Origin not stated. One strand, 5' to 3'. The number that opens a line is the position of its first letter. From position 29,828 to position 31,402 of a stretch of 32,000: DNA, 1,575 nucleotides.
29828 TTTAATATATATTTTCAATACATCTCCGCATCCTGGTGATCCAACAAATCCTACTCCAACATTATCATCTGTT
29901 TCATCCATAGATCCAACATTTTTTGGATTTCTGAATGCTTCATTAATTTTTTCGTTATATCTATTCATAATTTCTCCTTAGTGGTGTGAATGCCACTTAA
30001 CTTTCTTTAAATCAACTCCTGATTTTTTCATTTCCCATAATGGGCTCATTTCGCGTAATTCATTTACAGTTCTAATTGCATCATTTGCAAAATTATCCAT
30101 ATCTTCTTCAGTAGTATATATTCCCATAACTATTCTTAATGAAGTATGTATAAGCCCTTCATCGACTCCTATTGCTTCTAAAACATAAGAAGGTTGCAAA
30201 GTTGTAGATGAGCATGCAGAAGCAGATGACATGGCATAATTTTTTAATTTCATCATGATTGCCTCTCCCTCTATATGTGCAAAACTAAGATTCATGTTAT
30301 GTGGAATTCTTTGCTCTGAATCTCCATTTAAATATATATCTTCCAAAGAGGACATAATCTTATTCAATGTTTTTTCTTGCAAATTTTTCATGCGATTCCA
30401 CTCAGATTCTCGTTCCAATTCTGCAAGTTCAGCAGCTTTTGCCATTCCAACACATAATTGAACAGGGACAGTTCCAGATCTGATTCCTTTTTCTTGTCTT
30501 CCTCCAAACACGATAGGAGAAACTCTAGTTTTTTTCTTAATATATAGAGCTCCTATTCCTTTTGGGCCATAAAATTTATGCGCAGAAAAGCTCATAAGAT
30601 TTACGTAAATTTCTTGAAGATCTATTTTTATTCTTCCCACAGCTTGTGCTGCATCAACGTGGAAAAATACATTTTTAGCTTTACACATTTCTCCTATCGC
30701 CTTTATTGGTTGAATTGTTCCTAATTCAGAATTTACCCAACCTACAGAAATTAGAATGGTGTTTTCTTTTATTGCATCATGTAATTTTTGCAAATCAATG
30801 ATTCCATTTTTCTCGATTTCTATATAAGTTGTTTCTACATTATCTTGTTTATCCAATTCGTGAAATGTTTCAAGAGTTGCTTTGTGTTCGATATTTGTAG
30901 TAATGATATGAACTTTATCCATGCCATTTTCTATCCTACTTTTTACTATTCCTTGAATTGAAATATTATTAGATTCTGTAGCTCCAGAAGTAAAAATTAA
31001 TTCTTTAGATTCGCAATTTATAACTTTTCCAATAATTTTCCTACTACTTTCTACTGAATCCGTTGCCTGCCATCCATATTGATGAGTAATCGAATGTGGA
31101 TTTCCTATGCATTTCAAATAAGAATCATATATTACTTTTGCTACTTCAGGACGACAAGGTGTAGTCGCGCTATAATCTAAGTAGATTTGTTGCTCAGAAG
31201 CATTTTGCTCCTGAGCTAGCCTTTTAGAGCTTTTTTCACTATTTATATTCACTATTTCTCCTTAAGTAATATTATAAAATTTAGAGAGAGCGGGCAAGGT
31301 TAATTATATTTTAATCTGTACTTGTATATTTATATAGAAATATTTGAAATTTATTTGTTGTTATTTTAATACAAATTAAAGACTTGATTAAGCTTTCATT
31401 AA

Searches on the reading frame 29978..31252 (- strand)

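Call 54: search_protein_families(library=pfam, proteins=[window:29978-31252:-], max_evalue=0.001)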
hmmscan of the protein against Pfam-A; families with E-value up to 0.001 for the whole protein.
window:29978-31252:- (424 aa): 5 families
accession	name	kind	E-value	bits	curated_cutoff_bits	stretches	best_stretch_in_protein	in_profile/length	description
PF00266.25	Aminotran_5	-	3.5e-79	266.9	21.5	1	23-388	1-371/371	Aminotransferase class-V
PF01041.23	DegT_DnrJ_EryC1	-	3e-05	23.8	19.8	1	85-207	42-152/360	DegT/DnrJ/EryC1/StrS aminotransferase family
PF01212.27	Beta_elim_lyase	-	0.00019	21.3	27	1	82-226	47-199/288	Beta-eliminating lyase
PF00282.25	Pyridoxal_deC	-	0.00027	20.2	27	1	138-244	166-285/375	Pyridoxal-dependent decarboxylase conserved domain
PF01053.26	Cys_Met_Meta_PP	-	0.00079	18.5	27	0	103-206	84-179/381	Cys/Met metabolism PLP-dependent enzyme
